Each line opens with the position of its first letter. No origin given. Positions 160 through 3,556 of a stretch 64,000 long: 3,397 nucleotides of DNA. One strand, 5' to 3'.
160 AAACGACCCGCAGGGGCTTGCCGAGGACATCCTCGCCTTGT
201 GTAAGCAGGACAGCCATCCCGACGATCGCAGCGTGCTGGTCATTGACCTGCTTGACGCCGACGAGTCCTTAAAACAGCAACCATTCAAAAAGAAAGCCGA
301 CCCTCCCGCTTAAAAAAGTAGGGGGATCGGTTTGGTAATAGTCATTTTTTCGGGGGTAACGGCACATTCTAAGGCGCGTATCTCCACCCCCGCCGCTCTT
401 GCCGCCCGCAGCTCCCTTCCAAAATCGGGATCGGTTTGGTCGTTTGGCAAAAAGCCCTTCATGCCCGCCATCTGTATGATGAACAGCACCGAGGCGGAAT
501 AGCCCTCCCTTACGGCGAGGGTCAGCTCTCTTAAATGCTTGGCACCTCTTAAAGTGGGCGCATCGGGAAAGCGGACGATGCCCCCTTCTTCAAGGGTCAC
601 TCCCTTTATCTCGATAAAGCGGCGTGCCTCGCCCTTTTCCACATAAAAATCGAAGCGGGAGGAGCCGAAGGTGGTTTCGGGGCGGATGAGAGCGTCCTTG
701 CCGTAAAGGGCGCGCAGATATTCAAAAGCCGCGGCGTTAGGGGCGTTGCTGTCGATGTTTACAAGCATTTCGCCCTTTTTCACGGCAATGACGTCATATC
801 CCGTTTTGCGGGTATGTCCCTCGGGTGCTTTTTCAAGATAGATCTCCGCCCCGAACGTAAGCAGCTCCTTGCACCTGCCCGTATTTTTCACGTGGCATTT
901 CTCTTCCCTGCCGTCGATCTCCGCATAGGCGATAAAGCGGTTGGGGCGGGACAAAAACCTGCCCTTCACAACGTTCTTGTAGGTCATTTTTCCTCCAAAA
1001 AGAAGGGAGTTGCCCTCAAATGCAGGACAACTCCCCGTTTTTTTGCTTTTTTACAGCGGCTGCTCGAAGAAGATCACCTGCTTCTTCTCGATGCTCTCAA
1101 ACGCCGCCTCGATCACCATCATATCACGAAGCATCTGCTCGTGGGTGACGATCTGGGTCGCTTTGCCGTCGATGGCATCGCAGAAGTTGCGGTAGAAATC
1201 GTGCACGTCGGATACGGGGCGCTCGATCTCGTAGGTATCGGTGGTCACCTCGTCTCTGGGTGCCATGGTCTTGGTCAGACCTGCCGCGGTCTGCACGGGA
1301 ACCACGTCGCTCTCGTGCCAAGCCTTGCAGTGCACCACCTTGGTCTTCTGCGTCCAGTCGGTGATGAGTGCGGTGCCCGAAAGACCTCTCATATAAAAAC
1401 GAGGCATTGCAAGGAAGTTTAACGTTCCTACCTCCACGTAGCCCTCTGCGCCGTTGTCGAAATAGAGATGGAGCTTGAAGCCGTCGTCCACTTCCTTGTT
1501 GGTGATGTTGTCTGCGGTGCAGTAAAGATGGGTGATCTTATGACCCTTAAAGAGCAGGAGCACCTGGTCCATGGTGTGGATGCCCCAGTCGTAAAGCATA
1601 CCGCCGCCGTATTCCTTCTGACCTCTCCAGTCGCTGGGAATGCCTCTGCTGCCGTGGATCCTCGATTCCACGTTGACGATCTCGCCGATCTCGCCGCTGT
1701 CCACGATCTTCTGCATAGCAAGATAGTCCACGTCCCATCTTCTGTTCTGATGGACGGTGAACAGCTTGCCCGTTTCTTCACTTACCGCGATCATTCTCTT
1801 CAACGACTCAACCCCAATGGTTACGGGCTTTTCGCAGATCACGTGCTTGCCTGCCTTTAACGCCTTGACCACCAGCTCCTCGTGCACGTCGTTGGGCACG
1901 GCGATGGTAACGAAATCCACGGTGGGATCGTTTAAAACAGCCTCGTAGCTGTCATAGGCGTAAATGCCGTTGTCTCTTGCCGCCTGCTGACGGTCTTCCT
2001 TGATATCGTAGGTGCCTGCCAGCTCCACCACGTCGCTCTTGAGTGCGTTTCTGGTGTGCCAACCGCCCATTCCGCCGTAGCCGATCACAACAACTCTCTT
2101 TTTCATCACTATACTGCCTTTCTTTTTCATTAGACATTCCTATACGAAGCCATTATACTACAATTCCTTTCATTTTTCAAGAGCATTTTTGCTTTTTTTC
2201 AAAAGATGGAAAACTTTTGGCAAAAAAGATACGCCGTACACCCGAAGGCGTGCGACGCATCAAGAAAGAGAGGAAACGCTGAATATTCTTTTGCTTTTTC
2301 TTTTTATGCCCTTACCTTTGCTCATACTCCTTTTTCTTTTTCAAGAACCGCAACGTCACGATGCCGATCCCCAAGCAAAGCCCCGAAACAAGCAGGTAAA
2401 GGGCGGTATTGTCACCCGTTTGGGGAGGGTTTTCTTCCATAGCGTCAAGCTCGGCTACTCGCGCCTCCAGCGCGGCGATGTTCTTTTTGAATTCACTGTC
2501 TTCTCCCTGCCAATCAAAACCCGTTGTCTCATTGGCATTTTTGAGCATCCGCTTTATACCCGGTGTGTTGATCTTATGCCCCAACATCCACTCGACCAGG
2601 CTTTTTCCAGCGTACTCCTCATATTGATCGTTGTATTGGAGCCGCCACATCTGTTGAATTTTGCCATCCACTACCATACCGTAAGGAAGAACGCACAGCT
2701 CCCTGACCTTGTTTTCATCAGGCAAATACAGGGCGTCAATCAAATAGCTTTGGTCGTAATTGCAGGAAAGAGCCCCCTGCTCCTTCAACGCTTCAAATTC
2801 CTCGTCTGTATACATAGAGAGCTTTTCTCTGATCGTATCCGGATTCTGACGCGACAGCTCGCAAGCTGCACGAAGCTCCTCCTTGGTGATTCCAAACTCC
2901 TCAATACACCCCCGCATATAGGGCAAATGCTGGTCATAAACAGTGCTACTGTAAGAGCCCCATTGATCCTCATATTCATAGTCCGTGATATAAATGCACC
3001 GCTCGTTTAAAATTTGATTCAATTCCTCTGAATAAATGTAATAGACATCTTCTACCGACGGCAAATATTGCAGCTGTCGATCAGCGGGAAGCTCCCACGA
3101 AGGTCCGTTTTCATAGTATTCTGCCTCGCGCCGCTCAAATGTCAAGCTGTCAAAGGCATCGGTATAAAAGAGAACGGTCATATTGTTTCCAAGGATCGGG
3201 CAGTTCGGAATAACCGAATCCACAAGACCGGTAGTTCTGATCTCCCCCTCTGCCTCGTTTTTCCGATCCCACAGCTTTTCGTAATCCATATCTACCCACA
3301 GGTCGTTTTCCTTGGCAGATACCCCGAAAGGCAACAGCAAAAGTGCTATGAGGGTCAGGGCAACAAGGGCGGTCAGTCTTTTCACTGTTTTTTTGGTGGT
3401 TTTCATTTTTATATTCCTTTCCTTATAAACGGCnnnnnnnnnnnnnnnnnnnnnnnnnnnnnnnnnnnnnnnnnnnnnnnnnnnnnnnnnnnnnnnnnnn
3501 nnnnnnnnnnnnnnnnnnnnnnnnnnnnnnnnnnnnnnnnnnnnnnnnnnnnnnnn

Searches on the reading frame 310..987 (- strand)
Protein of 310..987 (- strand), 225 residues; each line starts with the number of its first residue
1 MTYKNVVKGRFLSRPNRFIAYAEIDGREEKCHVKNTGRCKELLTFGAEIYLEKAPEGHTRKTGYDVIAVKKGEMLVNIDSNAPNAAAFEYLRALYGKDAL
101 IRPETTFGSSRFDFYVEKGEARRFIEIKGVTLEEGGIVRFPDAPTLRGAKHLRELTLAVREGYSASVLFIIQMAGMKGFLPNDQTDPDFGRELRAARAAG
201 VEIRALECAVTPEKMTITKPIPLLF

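Call 7: search_protein_families(library=pfam, proteins=[window:310-987:-], max_evalue=0.01)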
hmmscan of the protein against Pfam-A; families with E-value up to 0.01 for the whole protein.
window:310-987:- (225 aa): 2 families
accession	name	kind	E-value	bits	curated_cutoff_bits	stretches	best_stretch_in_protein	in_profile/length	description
PF03749.19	SfsA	-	1.6e-43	148.2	22.8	1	82-213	2-137/138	Sugar fermentation stimulation protein RE domain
PF17746.7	SfsA_N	-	2.3e-21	76.1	25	1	12-78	1-63/63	SfsA N-terminal OB domain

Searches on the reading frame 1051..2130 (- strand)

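Call 7: search_protein_families(library=pfam, proteins=[window:1051-2130:-], max_evalue=0.01)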
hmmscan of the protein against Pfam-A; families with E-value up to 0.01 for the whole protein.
window:1051-2130:- (359 aa): 5 families
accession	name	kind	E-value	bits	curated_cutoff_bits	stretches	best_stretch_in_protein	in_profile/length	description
PF01408.29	GFO_IDH_MocA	-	4.5e-29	102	24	1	12-126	2-118/120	Oxidoreductase family, NAD-binding Rossmann fold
PF22725.1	GFO_IDH_MocA_C3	-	1.8e-25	89.8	27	1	136-253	1-122/124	GFO/IDH/MocA C-terminal domain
PF02894.22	GFO_IDH_MocA_C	-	2.7e-21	76.8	22.9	1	142-352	3-215/218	Oxidoreductase family, C-terminal alpha/beta domain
PF07991.19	KARI_N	-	2.6e-05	24.3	20.6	1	9-97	3-91/165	Acetohydroxy acid isomeroreductase, NADPH-binding domain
PF02629.25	CoA_binding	-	0.00059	21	22.3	1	10-98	3-91/97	CoA binding domain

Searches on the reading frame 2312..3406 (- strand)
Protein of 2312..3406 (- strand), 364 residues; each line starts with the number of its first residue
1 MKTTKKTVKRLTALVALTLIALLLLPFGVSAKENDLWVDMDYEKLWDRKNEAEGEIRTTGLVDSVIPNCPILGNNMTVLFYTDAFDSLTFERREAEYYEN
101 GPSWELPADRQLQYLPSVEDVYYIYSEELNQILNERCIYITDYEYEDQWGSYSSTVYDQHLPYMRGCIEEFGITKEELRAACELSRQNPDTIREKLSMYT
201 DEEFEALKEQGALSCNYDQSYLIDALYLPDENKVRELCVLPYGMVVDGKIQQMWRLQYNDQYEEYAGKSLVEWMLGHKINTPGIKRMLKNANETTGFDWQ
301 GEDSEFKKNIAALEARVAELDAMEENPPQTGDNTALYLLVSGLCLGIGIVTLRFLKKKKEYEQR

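Call 7: search_protein_families(library=pfam, proteins=[window:2312-3406:-], max_evalue=0.01)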
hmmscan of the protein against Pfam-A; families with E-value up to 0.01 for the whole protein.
window:2312-3406:- (364 aa): 1 family
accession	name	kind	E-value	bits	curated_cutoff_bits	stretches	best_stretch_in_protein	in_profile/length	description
PF00746.26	Gram_pos_anchor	-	0.0003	21.1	20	1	328-360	10-42/43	LPXTG cell wall anchor motif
